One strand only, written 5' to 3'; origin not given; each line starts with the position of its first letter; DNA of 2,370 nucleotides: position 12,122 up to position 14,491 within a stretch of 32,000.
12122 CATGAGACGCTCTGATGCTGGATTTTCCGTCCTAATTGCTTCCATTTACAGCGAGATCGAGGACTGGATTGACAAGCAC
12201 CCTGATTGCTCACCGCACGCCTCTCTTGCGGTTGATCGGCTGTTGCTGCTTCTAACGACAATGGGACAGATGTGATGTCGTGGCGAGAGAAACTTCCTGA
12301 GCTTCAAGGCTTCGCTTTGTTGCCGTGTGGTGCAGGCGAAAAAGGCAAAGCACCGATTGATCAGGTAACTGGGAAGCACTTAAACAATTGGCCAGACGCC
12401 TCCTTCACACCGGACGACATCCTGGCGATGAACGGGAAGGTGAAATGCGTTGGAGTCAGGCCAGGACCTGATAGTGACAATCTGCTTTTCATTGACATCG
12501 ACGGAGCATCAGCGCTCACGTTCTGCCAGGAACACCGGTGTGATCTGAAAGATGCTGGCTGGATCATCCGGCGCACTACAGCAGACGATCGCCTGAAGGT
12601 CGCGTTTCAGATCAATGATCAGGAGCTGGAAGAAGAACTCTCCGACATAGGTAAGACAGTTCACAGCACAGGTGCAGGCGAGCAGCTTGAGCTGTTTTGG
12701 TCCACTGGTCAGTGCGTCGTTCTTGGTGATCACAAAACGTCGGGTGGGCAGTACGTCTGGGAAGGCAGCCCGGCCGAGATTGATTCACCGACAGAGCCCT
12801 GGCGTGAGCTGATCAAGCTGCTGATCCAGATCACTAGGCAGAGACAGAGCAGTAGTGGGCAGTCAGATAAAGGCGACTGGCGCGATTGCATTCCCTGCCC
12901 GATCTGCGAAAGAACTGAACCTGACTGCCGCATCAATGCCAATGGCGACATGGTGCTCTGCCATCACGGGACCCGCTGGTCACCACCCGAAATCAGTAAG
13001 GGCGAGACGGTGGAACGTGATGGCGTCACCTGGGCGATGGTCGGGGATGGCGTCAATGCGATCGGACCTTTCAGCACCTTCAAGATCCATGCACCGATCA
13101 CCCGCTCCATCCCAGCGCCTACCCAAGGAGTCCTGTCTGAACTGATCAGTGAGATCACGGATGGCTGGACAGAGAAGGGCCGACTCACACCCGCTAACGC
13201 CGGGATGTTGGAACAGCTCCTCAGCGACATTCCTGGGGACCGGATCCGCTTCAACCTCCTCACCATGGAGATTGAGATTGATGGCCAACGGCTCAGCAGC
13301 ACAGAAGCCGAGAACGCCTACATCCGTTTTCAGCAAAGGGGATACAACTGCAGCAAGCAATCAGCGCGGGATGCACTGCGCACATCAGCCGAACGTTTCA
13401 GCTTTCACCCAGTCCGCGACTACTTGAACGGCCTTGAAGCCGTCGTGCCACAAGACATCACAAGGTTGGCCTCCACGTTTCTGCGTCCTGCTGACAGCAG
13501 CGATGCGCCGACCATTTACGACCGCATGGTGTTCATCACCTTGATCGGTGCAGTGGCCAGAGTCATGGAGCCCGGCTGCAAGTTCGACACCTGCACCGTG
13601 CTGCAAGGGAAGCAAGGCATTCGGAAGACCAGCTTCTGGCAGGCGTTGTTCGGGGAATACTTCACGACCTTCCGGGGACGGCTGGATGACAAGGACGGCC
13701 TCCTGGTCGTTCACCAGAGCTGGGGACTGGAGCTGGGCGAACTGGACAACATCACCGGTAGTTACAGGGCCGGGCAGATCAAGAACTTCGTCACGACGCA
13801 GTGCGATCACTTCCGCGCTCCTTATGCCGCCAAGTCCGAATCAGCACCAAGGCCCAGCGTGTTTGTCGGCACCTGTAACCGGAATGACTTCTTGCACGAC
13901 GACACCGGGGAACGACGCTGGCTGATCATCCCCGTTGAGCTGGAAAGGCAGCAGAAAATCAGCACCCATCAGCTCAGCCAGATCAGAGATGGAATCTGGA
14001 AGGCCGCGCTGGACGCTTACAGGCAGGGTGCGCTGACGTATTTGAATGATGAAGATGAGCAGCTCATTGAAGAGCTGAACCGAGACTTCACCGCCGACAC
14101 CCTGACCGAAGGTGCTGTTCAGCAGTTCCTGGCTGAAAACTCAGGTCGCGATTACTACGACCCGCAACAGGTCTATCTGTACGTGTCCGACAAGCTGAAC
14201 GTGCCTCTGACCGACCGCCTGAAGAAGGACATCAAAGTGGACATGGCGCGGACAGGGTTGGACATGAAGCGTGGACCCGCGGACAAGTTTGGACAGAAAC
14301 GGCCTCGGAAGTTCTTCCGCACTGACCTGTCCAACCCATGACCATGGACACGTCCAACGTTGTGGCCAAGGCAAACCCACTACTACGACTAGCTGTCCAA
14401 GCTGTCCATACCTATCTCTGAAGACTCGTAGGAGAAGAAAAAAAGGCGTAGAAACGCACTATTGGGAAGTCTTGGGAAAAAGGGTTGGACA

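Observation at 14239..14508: Dense GGACA iteron field overlapping and following the replicase 3' end: putative island origin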

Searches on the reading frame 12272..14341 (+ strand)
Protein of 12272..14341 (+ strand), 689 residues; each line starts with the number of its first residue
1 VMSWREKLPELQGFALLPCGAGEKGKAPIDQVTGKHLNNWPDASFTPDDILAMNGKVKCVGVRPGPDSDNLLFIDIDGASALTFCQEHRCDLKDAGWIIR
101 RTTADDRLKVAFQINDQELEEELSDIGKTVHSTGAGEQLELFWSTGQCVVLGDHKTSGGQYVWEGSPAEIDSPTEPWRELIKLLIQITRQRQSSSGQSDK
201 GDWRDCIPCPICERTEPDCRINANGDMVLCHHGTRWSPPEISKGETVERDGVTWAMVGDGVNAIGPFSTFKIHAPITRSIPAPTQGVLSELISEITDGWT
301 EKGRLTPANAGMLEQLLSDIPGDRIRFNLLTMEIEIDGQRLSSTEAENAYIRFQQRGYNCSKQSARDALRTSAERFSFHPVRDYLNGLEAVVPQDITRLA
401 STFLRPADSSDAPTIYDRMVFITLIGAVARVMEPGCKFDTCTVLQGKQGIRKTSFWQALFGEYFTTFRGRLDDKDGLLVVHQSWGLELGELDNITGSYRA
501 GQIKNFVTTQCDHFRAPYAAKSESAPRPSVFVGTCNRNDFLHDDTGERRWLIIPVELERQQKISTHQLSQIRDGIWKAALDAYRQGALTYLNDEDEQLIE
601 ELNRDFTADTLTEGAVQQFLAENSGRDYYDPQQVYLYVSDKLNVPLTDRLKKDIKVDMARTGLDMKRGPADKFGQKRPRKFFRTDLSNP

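Call 7: search_protein_families(library=pfam, proteins=[window:12272-14341:+], max_evalue=0.01)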
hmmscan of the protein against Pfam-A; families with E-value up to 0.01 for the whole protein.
window:12272-14341:+ (689 aa): 2 families
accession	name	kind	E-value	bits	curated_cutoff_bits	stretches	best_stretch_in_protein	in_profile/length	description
PF05272.17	VapE-like_dom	-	7.4e-60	202.5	25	1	398-607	11-216/217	Virulence-associated protein E-like domain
PF09250.16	Prim-Pol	-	0.00085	20.2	22.8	1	12-170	7-152/158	Bifunctional DNA primase/polymerase, N-terminal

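Call 11: find_homologous_proteins(query=window:12272-14341:+, max_evalue=1e-20)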
Query window:12272-14341:+ (689 aa): 307 proteins with E <= 1e-20 among 8000 candidates; the best 120 are listed.
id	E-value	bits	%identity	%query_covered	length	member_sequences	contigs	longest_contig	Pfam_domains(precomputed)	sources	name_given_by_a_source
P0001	0.0e+0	1578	98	100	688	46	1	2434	PF05272.18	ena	-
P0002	9.9e-238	809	54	100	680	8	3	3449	PF05272.18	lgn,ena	-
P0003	3.2e-236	804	54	98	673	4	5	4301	PF05272.18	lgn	-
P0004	1.8e-231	789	53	98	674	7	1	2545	PF05272.18,PF09250.17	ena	-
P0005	5.0e-156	539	41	99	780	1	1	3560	PF05272.18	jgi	-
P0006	1.0e-155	538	41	99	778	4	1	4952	PF05272.18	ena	-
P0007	2.3e-154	534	41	99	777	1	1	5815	PF05272.18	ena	-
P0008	2.5e-153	530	41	99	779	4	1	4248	PF05272.18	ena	-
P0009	1.8e-152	528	41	98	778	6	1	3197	PF05272.18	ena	-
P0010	9.2e-150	519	40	98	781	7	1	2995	PF05272.18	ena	-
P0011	5.7e-143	496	54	61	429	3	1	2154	PF05272.18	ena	-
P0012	7.9e-126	439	52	58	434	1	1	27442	PF05272.18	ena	-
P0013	5.3e-124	433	51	57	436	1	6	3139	PF05272.18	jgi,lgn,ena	jgi:predicted P-loop ATPase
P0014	1.7e-120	422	50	56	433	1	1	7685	PF05272.18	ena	-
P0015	6.5e-118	413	50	57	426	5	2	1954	PF05272.18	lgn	-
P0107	9.9e-31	125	35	37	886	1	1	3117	PF09250.17,PF13481.13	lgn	-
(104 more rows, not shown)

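Call 13: find_related_loci(query=A1, collection=genome_contigs, flank=6000)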
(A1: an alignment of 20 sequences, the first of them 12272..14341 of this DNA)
Query A1 (689 aa) in genome_contigs; peptide patterns used: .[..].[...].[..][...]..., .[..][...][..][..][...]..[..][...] (x = any residue, [..] = any of these).
49 stretches matched a pattern; 9 encode a relative of the query (tblastn E <= 1e-3); 9 distinct loci.
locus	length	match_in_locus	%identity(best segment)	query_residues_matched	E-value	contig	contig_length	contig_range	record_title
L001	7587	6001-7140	45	308-681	1e-94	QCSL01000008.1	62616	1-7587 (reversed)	Synechococcus sp. AG-670-B23 Ga0171695_1008, whole genome shotgun sequence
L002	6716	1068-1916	52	3-275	7e-78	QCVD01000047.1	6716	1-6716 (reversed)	Synechococcus sp. AG-683-C23 Ga0171724_147, whole genome shotgun sequence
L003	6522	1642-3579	32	4-613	2e-77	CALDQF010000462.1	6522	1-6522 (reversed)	MAG TPA_asm: uncultured Phycisphaera sp. isolate ERR599050_bin.6_CONCOCT_v1.1_MAG genome assembly, contig: ERZ840860.248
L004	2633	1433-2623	40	4-343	2e-70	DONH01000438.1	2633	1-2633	MAG TPA_asm: Planctomycetaceae bacterium isolate UBA12365 contig_245458, whole genome shotgun sequence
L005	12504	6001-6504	50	4-172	1e-46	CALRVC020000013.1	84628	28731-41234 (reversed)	MAG: Synechococcus sp. UW140 isolate JJ-KV14-14-1-mx-bin606 genome assembly, contig: JJ-VR11D3-38-C28, whole genome shot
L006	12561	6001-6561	41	4-184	2e-38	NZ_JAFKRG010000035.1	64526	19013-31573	Synechococcus sp. CCY 9618 Ga0436387_035, whole genome shotgun sequence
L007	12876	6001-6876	31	314-607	9e-31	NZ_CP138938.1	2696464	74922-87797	Prochlorococcus sp. MIT 0707 chromosome, complete genome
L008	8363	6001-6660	32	372-601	8e-30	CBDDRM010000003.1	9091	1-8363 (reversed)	uncultured bacterium isolate s9_101 genome assembly, contig: s9_101.fak141_1970, whole genome shotgun sequence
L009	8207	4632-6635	31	208-620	4e-27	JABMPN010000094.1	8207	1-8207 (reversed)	MAG: Cyanobacteria bacterium bin.51 k141_3995898, whole genome shotgun sequence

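Call 14: find_encoding_contigs(protein=P0001, flank=10000, max_places=10)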
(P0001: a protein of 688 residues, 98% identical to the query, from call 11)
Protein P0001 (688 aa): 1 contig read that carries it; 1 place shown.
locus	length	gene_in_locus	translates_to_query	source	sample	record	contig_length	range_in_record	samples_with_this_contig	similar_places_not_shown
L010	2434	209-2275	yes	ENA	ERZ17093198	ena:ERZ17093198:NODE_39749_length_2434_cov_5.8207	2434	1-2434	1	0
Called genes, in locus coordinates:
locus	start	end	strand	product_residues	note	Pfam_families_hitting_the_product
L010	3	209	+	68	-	?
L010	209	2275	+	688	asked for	PF05272:VapE-like_dom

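Call 15: find_encoding_contigs(protein=P0003, flank=10000, max_places=10)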
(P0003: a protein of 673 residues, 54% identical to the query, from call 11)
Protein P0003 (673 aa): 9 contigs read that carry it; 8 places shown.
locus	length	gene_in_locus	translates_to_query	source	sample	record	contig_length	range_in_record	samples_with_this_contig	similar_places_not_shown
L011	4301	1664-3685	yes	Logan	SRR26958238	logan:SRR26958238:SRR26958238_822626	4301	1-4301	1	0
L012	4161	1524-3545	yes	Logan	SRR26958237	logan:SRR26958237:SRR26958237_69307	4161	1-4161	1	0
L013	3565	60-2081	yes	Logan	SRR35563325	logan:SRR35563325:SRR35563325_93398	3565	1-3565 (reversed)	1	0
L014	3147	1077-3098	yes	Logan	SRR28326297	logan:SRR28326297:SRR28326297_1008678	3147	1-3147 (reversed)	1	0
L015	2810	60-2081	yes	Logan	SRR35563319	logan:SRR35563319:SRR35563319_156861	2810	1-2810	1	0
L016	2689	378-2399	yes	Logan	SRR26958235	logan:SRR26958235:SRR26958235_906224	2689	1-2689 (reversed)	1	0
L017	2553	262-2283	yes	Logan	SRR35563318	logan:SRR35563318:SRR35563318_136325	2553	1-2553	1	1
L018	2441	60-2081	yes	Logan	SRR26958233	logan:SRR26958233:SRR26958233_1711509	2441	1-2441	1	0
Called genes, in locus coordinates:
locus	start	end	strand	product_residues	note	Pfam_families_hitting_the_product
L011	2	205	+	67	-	?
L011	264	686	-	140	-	-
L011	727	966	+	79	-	PF14216:DUF4326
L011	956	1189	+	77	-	-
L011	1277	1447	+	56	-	-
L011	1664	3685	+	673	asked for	PF05272:VapE-like_dom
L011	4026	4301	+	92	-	?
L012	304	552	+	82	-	-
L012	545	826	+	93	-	PF14216:DUF4326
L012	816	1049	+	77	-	-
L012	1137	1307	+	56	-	-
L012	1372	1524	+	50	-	-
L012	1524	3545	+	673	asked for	PF05272:VapE-like_dom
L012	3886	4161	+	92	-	?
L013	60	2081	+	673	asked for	PF05272:VapE-like_dom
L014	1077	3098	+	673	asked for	PF05272:VapE-like_dom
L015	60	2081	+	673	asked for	PF05272:VapE-like_dom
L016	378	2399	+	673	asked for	PF05272:VapE-like_dom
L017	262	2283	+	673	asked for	PF05272:VapE-like_dom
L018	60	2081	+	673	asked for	PF05272:VapE-like_dom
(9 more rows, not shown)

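Call 16: find_encoding_contigs(protein=P0002, flank=10000, max_places=10)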
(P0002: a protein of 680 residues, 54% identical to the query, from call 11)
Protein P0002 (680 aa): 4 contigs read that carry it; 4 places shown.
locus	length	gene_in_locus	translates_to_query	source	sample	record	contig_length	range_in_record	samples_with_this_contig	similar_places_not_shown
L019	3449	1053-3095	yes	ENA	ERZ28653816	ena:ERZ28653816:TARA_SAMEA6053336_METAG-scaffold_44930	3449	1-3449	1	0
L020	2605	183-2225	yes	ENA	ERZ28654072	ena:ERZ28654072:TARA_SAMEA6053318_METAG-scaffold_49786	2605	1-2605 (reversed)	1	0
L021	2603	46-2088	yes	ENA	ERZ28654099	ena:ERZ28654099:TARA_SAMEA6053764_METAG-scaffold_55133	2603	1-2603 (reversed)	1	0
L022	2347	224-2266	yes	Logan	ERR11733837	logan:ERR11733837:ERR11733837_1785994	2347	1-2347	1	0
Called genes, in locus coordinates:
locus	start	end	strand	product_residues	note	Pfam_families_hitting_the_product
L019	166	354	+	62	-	-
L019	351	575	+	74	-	-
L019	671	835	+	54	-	-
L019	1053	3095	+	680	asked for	PF05272:VapE-like_dom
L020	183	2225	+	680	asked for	PF05272:VapE-like_dom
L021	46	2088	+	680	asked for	PF05272:VapE-like_dom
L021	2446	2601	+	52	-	?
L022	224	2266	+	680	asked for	PF05272:VapE-like_dom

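Call 20: find_related_loci(query=A1, collection=metagenome_contigs, flank=5000)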
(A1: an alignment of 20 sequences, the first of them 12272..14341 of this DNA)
Query A1 (689 aa) in metagenome_contigs; peptide patterns used: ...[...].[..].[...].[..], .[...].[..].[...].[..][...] (x = any residue, [..] = any of these).
600 stretches matched a pattern (row limit reached: there are more); 28 encode a relative of the query (tblastn E <= 1e-3); 28 distinct loci.
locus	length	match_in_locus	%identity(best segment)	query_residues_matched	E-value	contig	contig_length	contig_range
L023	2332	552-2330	70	1-594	0e+0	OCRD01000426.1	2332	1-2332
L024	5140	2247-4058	37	4-638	5e-108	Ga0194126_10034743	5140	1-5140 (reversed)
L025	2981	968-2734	37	6-607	2e-110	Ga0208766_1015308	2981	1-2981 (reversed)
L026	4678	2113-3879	37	6-607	5e-107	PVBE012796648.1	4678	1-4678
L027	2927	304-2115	36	4-638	3e-108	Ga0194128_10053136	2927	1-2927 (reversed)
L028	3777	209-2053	35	2-638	3e-102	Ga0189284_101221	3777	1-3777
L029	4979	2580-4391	35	3-645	6e-99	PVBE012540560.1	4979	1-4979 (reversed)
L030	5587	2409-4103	34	14-606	1e-91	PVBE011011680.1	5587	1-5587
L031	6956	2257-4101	34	4-635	2e-90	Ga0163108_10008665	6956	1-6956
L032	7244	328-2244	34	3-624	4e-90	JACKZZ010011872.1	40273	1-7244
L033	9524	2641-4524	35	3-613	1e-89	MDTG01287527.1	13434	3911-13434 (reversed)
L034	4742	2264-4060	31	4-635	3e-86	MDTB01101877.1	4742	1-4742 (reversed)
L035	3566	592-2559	32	4-625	3e-81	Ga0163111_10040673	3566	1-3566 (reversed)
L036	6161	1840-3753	32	4-607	3e-78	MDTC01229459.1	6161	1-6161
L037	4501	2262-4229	32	4-617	1e-77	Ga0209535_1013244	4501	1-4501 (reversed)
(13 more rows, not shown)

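Call 29: search_solved_structures(query=window:12272-14341:+, max_evalue=1, show_alignments=2)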
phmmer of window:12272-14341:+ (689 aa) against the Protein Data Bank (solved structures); distinct sequences matched with E-value up to 1: 2.
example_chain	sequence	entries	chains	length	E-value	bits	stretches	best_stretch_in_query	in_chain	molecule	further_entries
7pds_A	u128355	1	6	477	3.5e-20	75.3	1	369-563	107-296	Similar to D. nodosus vapE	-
5ltd_A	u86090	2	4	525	0.51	12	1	591-682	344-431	Autophagy-related protein 18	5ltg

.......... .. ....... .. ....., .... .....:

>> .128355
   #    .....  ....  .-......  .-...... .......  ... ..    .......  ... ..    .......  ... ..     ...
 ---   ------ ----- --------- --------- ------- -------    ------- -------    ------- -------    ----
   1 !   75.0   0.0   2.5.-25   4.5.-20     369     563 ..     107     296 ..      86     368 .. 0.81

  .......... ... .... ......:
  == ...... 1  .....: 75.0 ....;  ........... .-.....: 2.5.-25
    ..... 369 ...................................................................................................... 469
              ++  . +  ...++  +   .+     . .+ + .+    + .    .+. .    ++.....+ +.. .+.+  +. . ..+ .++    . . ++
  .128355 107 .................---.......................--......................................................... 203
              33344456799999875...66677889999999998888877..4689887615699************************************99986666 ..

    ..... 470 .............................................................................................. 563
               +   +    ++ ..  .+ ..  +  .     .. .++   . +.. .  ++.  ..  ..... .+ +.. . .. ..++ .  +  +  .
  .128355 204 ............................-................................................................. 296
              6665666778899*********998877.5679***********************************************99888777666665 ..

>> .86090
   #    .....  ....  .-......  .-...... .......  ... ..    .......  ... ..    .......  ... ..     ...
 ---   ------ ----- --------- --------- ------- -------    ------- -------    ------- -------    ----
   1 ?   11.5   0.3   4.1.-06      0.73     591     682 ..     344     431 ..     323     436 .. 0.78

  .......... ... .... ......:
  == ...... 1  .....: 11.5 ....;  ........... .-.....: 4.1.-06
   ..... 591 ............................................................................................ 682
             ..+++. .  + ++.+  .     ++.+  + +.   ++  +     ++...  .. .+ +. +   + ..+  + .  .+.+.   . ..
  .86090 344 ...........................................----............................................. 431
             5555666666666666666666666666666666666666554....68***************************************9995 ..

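Call 30: search_solved_structures(query=A1, max_evalue=1)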
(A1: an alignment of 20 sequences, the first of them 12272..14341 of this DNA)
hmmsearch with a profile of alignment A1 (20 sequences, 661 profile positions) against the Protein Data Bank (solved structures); distinct sequences matched with E-value up to 1: 1.
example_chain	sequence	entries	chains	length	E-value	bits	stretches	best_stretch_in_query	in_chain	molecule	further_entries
7pds_A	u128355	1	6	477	5.6e-37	130.7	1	350-600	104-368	Similar to D. nodosus vapE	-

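Call 38: predict_structure(alignment_id=A1)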
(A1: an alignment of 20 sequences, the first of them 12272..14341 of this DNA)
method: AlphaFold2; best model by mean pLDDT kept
length: 689 residues; sequences in the alignment: 20
mean_pLDDT: 83.4   pTM: 0.49
mean pLDDT of the five models: 83.4, 80.4, 79.0, 77.6, 72.7
residues with pLDDT >= 90: 261; 70-90: 349; 50-70: 51; < 50: 28
segments of 3 or more residues with pLDDT < 50: 192-201, 274-284, 686-689
pLDDT, mean of each block of 10 residues (from residue 1): 79 92 83 81 87 85 90 94 94 91 89 88 82 88 88 80 89 93 84 35 75 82 81 82 81 85 83 49 63 88 86 90 85 86 84 90 91 91 89 93 82 88 95 88 90 95 85 76 85 65 82 83 89 82 62 88 92 96 91 81 62 87 87 95 87 84 79 66 62
secondary structure, 60 per line:
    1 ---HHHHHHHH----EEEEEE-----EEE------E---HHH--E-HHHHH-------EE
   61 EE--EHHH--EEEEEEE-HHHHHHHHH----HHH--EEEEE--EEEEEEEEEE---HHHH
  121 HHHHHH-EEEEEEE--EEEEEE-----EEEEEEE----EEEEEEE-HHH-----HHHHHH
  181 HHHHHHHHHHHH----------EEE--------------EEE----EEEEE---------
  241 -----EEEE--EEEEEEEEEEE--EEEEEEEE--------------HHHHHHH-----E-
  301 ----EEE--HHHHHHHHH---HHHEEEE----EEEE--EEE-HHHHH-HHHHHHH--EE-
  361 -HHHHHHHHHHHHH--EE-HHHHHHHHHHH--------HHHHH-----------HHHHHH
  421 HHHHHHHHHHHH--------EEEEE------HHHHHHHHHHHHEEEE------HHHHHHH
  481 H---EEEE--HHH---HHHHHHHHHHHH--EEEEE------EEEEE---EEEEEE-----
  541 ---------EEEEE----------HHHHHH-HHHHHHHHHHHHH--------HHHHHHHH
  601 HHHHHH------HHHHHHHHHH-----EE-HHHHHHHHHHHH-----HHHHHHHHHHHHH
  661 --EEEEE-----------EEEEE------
elements in order (helices of 4 or more, strands of 3 or more residues): H4-11 E16-21 E27-29 H47-51 E59-62 E71-77 H79-87 E97-101 E104-113 H117-126 E128-134 E137-142 E148-154 E159-165 H175-192 E203-205 E220-222 E227-231 E246-249 E252-262 E265-272 H287-293 E305-307 H310-318 E325-328 E333-336 E339-341 H343-347 H349-355 H362-374 H380-390 H399-403 H415-432 E441-445 H452-463 E464-467 H474-481 E485-488 H497-508 E511-515 E522-526 E530-535 E550-554 H565-570 H572-584 H593-606 H613-622 H631-642 H648-660 E663-667 E679-683
